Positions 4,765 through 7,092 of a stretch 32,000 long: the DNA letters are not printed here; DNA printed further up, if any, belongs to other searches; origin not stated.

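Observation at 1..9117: T7SSb-like module in which a catalytically intact Hanks kinase occupies the EssB (pseudokinase) slot upstream of an FHA-bearing EssC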

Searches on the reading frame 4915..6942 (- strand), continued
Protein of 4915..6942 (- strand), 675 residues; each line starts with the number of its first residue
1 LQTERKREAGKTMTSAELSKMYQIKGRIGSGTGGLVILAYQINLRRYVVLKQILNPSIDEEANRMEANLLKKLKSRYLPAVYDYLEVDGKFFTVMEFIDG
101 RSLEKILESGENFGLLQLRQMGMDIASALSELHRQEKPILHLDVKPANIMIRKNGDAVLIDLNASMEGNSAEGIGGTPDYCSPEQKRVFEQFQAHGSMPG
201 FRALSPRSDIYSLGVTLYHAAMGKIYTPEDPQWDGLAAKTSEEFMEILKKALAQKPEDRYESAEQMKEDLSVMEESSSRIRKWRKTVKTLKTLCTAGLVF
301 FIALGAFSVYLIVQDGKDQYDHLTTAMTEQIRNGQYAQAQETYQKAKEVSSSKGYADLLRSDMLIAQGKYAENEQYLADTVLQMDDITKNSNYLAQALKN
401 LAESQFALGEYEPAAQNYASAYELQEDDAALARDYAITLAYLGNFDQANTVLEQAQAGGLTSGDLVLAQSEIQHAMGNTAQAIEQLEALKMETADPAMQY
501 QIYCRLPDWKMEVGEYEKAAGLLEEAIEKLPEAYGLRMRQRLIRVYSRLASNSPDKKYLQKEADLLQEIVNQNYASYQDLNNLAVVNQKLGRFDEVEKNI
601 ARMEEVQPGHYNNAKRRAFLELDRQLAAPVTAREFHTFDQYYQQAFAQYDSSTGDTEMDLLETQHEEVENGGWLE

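Call 14: find_homologous_proteins(query=window:4915-6906:-, max_evalue=0.00001)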
Query window:4915-6906:- (663 aa): 1001 proteins with E <= 0.00001 among 8000 candidates; the best 120 are listed.
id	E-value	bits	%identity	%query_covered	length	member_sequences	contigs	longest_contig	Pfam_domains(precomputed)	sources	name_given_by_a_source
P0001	0.0e+0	1458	100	100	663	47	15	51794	PF14559.13,PF07714.24,PF00069.32,PF00515.35,PF13424.13,PF13432.13,PF13428.13,PF01636.30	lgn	-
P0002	8.2e-148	512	40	100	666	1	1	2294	PF14559.13,PF07714.24,PF00069.32,PF00515.35,PF12895.14,PF13424.13,PF13432.13,PF13428.13,PF01636.30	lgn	-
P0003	3.5e-145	503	39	100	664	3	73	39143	PF14559.13,PF07714.24,PF00069.32,PF03109.23,PF12895.14,PF13424.13,PF13432.13,PF13428.13,PF07719.24,PF01636.30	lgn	-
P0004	1.8e-130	455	37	100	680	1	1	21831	PF14559.13,PF07714.24,PF00069.32,PF03109.23,PF12895.14,PF13432.13,PF13428.13,PF01636.30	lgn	-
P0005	3.8e-100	354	34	100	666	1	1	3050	PF14559.13,PF07714.24,PF00069.32,PF23914.2,PF03109.23,PF12895.14,PF13424.13,PF13428.13,PF13181.13,PF07719.24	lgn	-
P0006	6.6e-89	317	32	99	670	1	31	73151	PF13431.13,PF13428.13,PF14559.13,PF07714.24,PF00069.32,PF13371.13,PF00515.35,PF03109.23,PF13424.13,PF13432.13,PF13181.13,PF07719.24,PF01636.30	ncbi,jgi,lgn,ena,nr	nr:serine/threonine-protein kinase [uncultured Merdimonas sp.]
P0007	8.0e-89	317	32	99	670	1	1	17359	PF13431.13,PF13428.13,PF14559.13,PF07714.24,PF00069.32,PF13371.13,PF00515.35,PF03109.23,PF13424.13,PF13432.13,PF13181.13,PF07719.24,PF01636.30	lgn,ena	-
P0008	8.3e-89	317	32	99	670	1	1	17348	PF13431.13,PF13428.13,PF14559.13,PF07714.24,PF00069.32,PF13371.13,PF00515.35,PF03109.23,PF13424.13,PF13432.13,PF13181.13,PF07719.24,PF01636.30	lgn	-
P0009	9.0e-89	317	32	99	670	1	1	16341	PF13431.13,PF13428.13,PF14559.13,PF07714.24,PF00069.32,PF13371.13,PF00515.35,PF03109.23,PF13424.13,PF13432.13,PF13181.13,PF07719.24,PF01636.30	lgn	-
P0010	1.0e-88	317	32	99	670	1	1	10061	PF13431.13,PF13428.13,PF14559.13,PF07714.24,PF00069.32,PF13371.13,PF00515.35,PF03109.23,PF13424.13,PF13432.13,PF13181.13,PF07719.24,PF01636.30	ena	-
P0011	1.2e-88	317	32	99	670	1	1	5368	PF13431.13,PF13428.13,PF14559.13,PF07714.24,PF00069.32,PF13371.13,PF00515.35,PF03109.23,PF13424.13,PF13432.13,PF13181.13,PF07719.24,PF01636.30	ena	-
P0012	2.5e-87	312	31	99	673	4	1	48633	PF13428.13,PF14559.13,PF07714.24,PF00069.32,PF13371.13,PF00515.35,PF12895.14,PF13424.13,PF13432.13,PF13181.13,PF07719.24,PF01636.30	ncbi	-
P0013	3.6e-87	312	31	99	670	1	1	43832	PF13431.13,PF13428.13,PF14559.13,PF07714.24,PF00069.32,PF13371.13,PF00515.35,PF03109.23,PF13424.13,PF13432.13,PF13181.13,PF07719.24,PF01636.30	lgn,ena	-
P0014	2.3e-85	306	31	100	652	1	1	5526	PF07714.24,PF00069.32,PF03109.23,PF12895.14,PF13424.13,PF13428.13,PF13181.13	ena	-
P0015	4.1e-84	302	31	100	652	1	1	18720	PF07714.24,PF00069.32,PF03109.23,PF12895.14,PF13424.13,PF13428.13,PF13181.13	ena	-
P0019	1.7e-76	276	30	99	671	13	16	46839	PF13431.13,PF23914.2,PF13428.13,PF14559.13,PF07714.24,PF00069.32,PF00515.35,PF13424.13,PF13432.13,PF13181.13,PF07719.24,PF01636.30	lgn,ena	-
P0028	5.4e-68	248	27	72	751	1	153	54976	PF14559.13,PF07714.24,PF00069.32,PF00515.35,PF03109.23,PF13424.13,PF14531.13,PF13432.13,PF13428.13,PF07719.24,PF01636.30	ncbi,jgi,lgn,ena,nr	ncbi:MAG: protein kinase [Lachnospiraceae bacterium]|jgi:serine/threonine-protein kinase|nr:protein 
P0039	5.0e-65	238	30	99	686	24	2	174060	PF13431.13,PF13414.13,PF13428.13,PF14559.13,PF24575.2,PF07714.24,PF00069.32,PF25068.3,PF00515.35,PF12895.14,PF13424.13,PF13432.13,PF13181.13,PF07719.24,PF01636.30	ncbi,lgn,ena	ncbi:MAG: protein kinase domain-containing protein [Hydrogeniiclostridium sp.]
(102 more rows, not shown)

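Call 15: find_encoding_contigs(protein=P0006, flank=10000, max_places=1)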
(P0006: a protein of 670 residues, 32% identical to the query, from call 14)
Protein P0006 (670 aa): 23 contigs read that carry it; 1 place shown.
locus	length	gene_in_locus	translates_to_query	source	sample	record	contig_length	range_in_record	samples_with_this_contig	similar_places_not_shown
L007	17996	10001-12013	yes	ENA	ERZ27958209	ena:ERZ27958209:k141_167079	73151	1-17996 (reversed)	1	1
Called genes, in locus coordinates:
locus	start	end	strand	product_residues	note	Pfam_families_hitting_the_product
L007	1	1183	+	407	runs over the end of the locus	PF00579:tRNA-synt_1b, PF22421:SYY_C-terminal, PF01479:S4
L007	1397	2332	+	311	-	-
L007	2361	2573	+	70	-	-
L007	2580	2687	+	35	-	-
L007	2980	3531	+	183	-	PF17032:Zn_ribbon_15 (faint), PF18912:DZR_2 (faint), PF12773:DZR, PF13240:Zn_Ribbon_1, PF13248:Zn_ribbon_3, PF13248:Zn_ribbon_3 (weak), PF12773:DZR, PF13240:Zn_Ribbon_1 (weak), +4 more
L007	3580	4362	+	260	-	PF13240:Zn_Ribbon_1 (faint), PF00059:Lectin_C (weak)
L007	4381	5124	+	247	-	PF12773:DZR (faint), PF13240:Zn_Ribbon_1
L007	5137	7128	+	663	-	PF13240:Zn_Ribbon_1, PF24463:DUF7577 (weak), PF14559:TPR_19, PF14903:WG_beta_rep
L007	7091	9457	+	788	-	PF00498:FHA, PF16697:Yop-YscD_cpl, PF00498:FHA, PF00005:ABC_tran, PF02463:SMC_N (faint), PF13304:AAA_21 (weak), PF01061:ABC2_membrane, PF12698:ABC2_membrane_3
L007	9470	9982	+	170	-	PF16697:Yop-YscD_cpl (weak), PF00498:FHA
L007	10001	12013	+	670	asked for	PF00069:Pkinase, PF01636:APH (faint), PF07714:PK_Tyr_Ser-Thr, PF03109:ABC1 (faint), PF13428:TPR_14 (faint), PF13432:TPR_16 (faint), PF14559:TPR_19 (faint), PF07719:TPR_2 (faint), +5 more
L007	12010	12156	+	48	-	-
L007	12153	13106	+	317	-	-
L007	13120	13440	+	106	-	PF12773:DZR (weak), PF13240:Zn_Ribbon_1, PF13248:Zn_ribbon_3 (weak)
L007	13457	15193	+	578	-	PF13240:Zn_Ribbon_1, PF13181:TPR_8 (faint), PF21033:RMD1-3 (weak), PF13414:TPR_11 (weak), PF14559:TPR_19 (weak), PF13431:TPR_17 (weak), PF14903:WG_beta_rep (weak)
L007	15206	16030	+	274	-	PF24463:DUF7577 (weak), PF25302:NADase_transloc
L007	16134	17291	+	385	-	PF25371:DUF7884, PF02353:CMAS, PF13489:Methyltransf_23, PF08241:Methyltransf_11, PF08242:Methyltransf_12, PF13649:Methyltransf_25, PF13847:Methyltransf_31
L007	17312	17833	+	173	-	PF01613:Flavin_Reduct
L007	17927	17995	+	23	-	?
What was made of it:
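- L007 has the same arrangement with no EssC in view (call 15). L007's contig ends 6 kb downstream of the kinase, so the absence of EssC there is not established (call 15).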

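Call 16: find_encoding_contigs(protein=P0028, flank=10000, max_places=1)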
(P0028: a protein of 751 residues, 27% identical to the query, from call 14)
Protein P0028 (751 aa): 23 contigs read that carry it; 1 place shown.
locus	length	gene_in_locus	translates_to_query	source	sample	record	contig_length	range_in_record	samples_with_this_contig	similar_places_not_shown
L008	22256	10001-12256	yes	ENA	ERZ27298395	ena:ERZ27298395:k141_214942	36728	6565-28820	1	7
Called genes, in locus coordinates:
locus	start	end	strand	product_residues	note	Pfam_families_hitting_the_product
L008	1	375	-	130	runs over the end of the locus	PF21983:NikA-like, PF05713:MobC (weak)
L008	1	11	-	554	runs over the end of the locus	PF03432:Relaxase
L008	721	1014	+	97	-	-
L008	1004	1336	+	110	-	-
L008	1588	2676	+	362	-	PF00515:TPR_1 (faint), PF07719:TPR_2 (faint), PF13181:TPR_8 (faint), PF13414:TPR_11, PF13432:TPR_16 (weak), PF14559:TPR_19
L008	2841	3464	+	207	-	PF00498:FHA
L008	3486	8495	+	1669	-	PF00498:FHA, PF01580:FtsK_SpoIIIE, PF01935:DUF87 (faint), PF05872:HerA_C (faint), PF10412:TrwB_AAD_bind (faint), PF13401:AAA_22 (faint), PF13555:AAA_29 (faint), PF01580:FtsK_SpoIIIE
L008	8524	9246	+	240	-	PF04397:LytTR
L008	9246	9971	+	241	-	-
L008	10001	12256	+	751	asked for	PF00069:Pkinase, PF01636:APH (faint), PF07714:PK_Tyr_Ser-Thr, PF03109:ABC1 (weak), PF14531:Kinase-like (faint), PF13428:TPR_14 (faint), PF00515:TPR_1 (faint), PF07719:TPR_2 (faint), +3 more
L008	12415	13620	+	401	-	PF07719:TPR_2 (faint), PF13181:TPR_8 (faint), PF13414:TPR_11, PF14559:TPR_19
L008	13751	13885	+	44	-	-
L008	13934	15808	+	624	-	PF00515:TPR_1 (faint), PF07719:TPR_2 (faint), PF13181:TPR_8 (faint), PF13414:TPR_11 (weak), PF13428:TPR_14 (faint), PF13432:TPR_16 (faint), PF14559:TPR_19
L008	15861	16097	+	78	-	-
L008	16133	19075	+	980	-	PF00069:Pkinase, PF07714:PK_Tyr_Ser-Thr, PF03109:ABC1, PF01163:RIO1 (weak), PF17667:Pkinase_fungal (weak)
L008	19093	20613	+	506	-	PF00069:Pkinase, PF07714:PK_Tyr_Ser-Thr, PF14531:Kinase-like, PF01163:RIO1 (weak), PF03109:ABC1, PF13306:LRR_5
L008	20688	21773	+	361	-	PF12895:ANAPC3 (faint), PF13424:TPR_12 (faint), PF00515:TPR_1 (faint), PF07719:TPR_2 (faint), PF13181:TPR_8 (faint), PF13428:TPR_14 (faint), PF13414:TPR_11, PF14559:TPR_19 (weak), +2 more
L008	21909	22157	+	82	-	-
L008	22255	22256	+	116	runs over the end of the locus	-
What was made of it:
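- L008 has relaxase and MobC genes about 3.5 kb from its EssC-like gene (call 16).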

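Call 17: find_encoding_contigs(protein=P0039, flank=10000, max_places=1)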
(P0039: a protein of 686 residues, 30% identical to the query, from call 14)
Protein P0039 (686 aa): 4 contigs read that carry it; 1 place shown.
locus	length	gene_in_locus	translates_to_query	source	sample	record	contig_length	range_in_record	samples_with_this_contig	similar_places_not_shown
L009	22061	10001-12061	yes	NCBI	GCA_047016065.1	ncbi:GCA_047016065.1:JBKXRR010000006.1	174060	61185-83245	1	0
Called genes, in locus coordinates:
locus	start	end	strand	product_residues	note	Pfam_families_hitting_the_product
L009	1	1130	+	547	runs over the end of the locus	PF11187:Mbeg1-like, PF20591:DUF6792 (weak)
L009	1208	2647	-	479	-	-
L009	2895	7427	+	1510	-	PF16697:Yop-YscD_cpl (weak), PF00498:FHA, PF01580:FtsK_SpoIIIE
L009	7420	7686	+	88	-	-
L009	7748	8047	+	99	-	-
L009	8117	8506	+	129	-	-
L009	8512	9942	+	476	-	-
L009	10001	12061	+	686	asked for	PF00069:Pkinase, PF01636:APH (faint), PF07714:PK_Tyr_Ser-Thr, PF07719:TPR_2 (faint), PF12895:ANAPC3 (faint), PF13424:TPR_12 (faint), PF25068:ARM_TT21_4th (weak), PF14559:TPR_19 (weak), +7 more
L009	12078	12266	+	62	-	-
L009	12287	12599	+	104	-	-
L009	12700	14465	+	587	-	PF00515:TPR_1 (faint), PF07719:TPR_2 (faint), PF14559:TPR_19, PF13290:CHB_HEX_C_1, PF13287:Fn3_assoc, PF23598:LRR_14 (weak), PF12799:LRR_4, PF13855:LRR_8 (weak), +7 more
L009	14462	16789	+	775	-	PF13768:VWA_3 (faint), PF14559:TPR_19 (faint), PF07719:TPR_2 (faint), PF13424:TPR_12 (faint), PF13428:TPR_14 (faint), PF05762:VWA_CoxE, PF00092:VWA, PF13519:VWA_2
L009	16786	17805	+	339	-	-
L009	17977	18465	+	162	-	PF01047:MarR, PF12802:MarR_2, PF09012:FeoC (weak), PF13412:HTH_24 (faint), PF13601:HTH_34 (weak)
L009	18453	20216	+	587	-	PF00664:ABC_membrane, PF00005:ABC_tran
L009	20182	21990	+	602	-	PF00664:ABC_membrane, PF00005:ABC_tran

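Call 28: find_related_loci(query=A1, collection=genome_contigs, flank=10000)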
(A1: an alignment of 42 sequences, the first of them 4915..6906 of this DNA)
Query A1 (663 aa) in genome_contigs; peptide patterns used: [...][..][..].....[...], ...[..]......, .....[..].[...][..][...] (x = any residue, [..] = any of these).
600 stretches matched a pattern (row limit reached: there are more); 592 encode a relative of the query (tblastn E <= 1e-3); the best 80 are kept; 80 distinct loci.
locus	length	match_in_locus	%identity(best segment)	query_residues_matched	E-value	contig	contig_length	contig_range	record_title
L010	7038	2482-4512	28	6-660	4e-68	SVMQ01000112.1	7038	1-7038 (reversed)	MAG: Oscillospiraceae bacterium isolate SIG517 NODE_48981_length_7038_cov_0.995804, whole genome shotgun sequence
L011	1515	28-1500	26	6-475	4e-47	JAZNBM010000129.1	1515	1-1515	MAG: Acutalibacteraceae bacterium isolate T1900044741_TS20190207.MAGScoT_cleanbin_000053 SGB_2070_k141_3689854, whole ge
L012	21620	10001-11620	27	27-662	3e-42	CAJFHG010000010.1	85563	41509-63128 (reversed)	Candidatus Paralachnospira caecorum isolate Chicken_16_mag_14 genome assembly, contig: MAGpy_11413_16_idba_bin_14_fascaf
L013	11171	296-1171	31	6-261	1e-33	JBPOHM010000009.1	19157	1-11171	MAG: Bacillota bacterium isolate MAG_142 c_000000306207, whole genome shotgun sequence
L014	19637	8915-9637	33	15-259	1e-32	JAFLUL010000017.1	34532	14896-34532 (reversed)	MAG: Oscillospiraceae bacterium isolate HAN078 Seq17, whole genome shotgun sequence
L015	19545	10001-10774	33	10-258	1e-29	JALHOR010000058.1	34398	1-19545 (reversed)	MAG: Anaerolineae bacterium isolate bin.171_sub c_000000005726, whole genome shotgun sequence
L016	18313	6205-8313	29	10-663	1e-41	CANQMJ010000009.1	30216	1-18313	MAG: uncultured Clostridia bacterium isolate Lapin-014__bin21 genome assembly, contig: Lapin-014__NODE_1156_length_30216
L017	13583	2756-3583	34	1-265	3e-28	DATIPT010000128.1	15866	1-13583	MAG TPA_asm: Anaerolineales bacterium isolate SMAG_U15858 k141_59280, whole genome shotgun sequence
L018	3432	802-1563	31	10-254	6e-28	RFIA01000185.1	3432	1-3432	MAG: Chloroflexi bacterium isolate J064 k99_544038, whole genome shotgun sequence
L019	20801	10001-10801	32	2-258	1e-26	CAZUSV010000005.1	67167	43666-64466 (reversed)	MAG TPA_asm: uncultured Anaerolineales bacterium isolate SRP077602_co5_397 genome assembly, contig: NODE_1815_length_671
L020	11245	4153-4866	33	5-245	8e-26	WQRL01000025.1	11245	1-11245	MAG: Oscillospiraceae bacterium isolate Co191P1bin31 JGI24694J35173_10003789, whole genome shotgun sequence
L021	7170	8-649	33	52-269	2e-25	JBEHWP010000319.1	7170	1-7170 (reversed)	MAG: Vulcanimicrobiota bacterium isolate ER1 k141_519894_length_7170_cov_7.0000, whole genome shotgun sequence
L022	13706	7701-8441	30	10-248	4e-25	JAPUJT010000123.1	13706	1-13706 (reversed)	MAG: Planctomycetota bacterium isolate KW1-S15_114 KW1-S15_114_cg123, whole genome shotgun sequence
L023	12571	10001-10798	32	1-259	2e-25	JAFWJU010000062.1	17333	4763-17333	MAG: Eggerthellaceae bacterium isolate RGIG5804 Sheep_Ileum.Co__c313061, whole genome shotgun sequence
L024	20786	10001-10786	31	1-255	5e-25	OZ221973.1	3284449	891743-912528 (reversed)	Adlercreutzia sp. Marseille-QA1605 genome assembly, chromosome: contig00001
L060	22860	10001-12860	33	10-280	1e-24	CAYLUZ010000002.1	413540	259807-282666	MAG TPA_asm: uncultured Leptolinea sp. isolate SRP302447_co2_431 genome assembly, contig: NODE_56_length_413540_cov_25.8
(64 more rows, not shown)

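Call 30: find_encoding_contigs(protein=P0003, flank=10000, max_places=1)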
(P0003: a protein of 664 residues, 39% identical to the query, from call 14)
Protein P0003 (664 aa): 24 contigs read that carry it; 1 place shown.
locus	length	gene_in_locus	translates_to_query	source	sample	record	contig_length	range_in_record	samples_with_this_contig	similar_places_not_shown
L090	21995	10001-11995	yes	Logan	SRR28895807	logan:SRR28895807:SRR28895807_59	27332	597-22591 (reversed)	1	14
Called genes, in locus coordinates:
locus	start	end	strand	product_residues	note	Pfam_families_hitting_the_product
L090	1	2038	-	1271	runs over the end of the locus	PF12706:Lactamase_B_2 (faint), PF00753:Lactamase_B (weak)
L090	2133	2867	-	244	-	-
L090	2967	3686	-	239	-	-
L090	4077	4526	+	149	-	-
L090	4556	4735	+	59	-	-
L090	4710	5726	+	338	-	PF12773:DZR, PF13240:Zn_Ribbon_1 (weak)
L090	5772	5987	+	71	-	-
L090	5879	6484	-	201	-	PF13240:Zn_Ribbon_1 (weak), PF13248:Zn_ribbon_3 (weak)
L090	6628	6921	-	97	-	-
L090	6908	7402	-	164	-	PF16697:Yop-YscD_cpl, PF00498:FHA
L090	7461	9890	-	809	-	PF00498:FHA, PF16697:Yop-YscD_cpl (faint), PF00005:ABC_tran, PF13304:AAA_21, PF01061:ABC2_membrane, PF12698:ABC2_membrane_3, PF12679:ABC2_membrane_2 (weak)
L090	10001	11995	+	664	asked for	PF00069:Pkinase, PF01636:APH (faint), PF07714:PK_Tyr_Ser-Thr, PF03109:ABC1 (weak), PF13432:TPR_16 (faint), PF13428:TPR_14 (faint), PF07719:TPR_2 (faint), PF12895:ANAPC3 (faint), +2 more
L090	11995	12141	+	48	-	-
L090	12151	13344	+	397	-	PF02557:VanY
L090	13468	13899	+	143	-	-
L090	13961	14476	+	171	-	PF17032:Zn_ribbon_15 (faint), PF18912:DZR_2 (faint), PF13248:Zn_ribbon_3 (faint), PF13240:Zn_Ribbon_1 (weak), PF24463:DUF7577 (faint), PF12773:DZR (weak), PF13240:Zn_Ribbon_1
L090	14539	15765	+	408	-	PF13240:Zn_Ribbon_1, PF13248:Zn_ribbon_3 (weak)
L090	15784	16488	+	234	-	-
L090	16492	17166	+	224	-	PF13240:Zn_Ribbon_1 (weak)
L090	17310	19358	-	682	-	PF13240:Zn_Ribbon_1 (weak)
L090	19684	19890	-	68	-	-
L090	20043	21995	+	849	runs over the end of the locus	?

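Call 31: find_encoding_contigs(protein=P0004, flank=10000, max_places=1)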
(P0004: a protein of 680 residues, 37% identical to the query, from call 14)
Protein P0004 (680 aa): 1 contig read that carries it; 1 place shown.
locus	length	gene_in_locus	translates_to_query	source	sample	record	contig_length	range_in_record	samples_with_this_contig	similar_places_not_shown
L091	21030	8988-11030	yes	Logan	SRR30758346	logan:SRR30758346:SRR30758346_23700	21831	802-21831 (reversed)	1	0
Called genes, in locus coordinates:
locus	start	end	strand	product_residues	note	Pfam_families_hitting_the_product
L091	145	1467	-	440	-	PF13306:LRR_5, PF13855:LRR_8 (faint), PF13306:LRR_5, PF18885:DUF5648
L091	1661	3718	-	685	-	PF13248:Zn_ribbon_3 (faint)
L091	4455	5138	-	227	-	PF13240:Zn_Ribbon_1 (weak)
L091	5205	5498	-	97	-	-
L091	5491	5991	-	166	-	PF16697:Yop-YscD_cpl, PF00498:FHA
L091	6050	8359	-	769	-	PF00498:FHA, PF16697:Yop-YscD_cpl (faint), PF00005:ABC_tran, PF02463:SMC_N (faint), PF13304:AAA_21, PF01061:ABC2_membrane, PF12698:ABC2_membrane_3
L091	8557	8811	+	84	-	-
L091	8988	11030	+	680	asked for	PF00069:Pkinase, PF07714:PK_Tyr_Ser-Thr, PF01636:APH (faint), PF03109:ABC1 (faint), PF13428:TPR_14 (faint), PF14559:TPR_19 (faint), PF12895:ANAPC3 (weak), PF13432:TPR_16 (faint)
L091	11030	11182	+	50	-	-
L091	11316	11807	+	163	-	-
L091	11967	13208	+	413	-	PF13240:Zn_Ribbon_1 (weak)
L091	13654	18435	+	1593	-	PF16697:Yop-YscD_cpl (weak), PF00498:FHA, PF01935:DUF87 (faint), PF01580:FtsK_SpoIIIE, PF13191:AAA_16 (faint), PF01580:FtsK_SpoIIIE, PF05729:NACHT, PF13401:AAA_22 (weak), +2 more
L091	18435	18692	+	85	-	-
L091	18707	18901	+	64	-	-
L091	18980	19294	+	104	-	-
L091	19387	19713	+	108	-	-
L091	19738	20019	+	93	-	-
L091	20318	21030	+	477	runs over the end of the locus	PF12773:DZR, PF13240:Zn_Ribbon_1, PF24463:DUF7577 (faint)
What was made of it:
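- Closest known: PknF-Rv1747 of Mycobacterium tuberculosis. Same: Relatives of this kinase sit next to FHA-FHA-ABC transporters (calls 15, 30, 31).
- In the closest relatives (39% and 37% identity) the kinase is divergently adjacent to an FHA-FHA-ABC transporter plus a small FHA protein (calls 30, 31). The gene position is not conserved (calls 16, 17, 30, 31).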
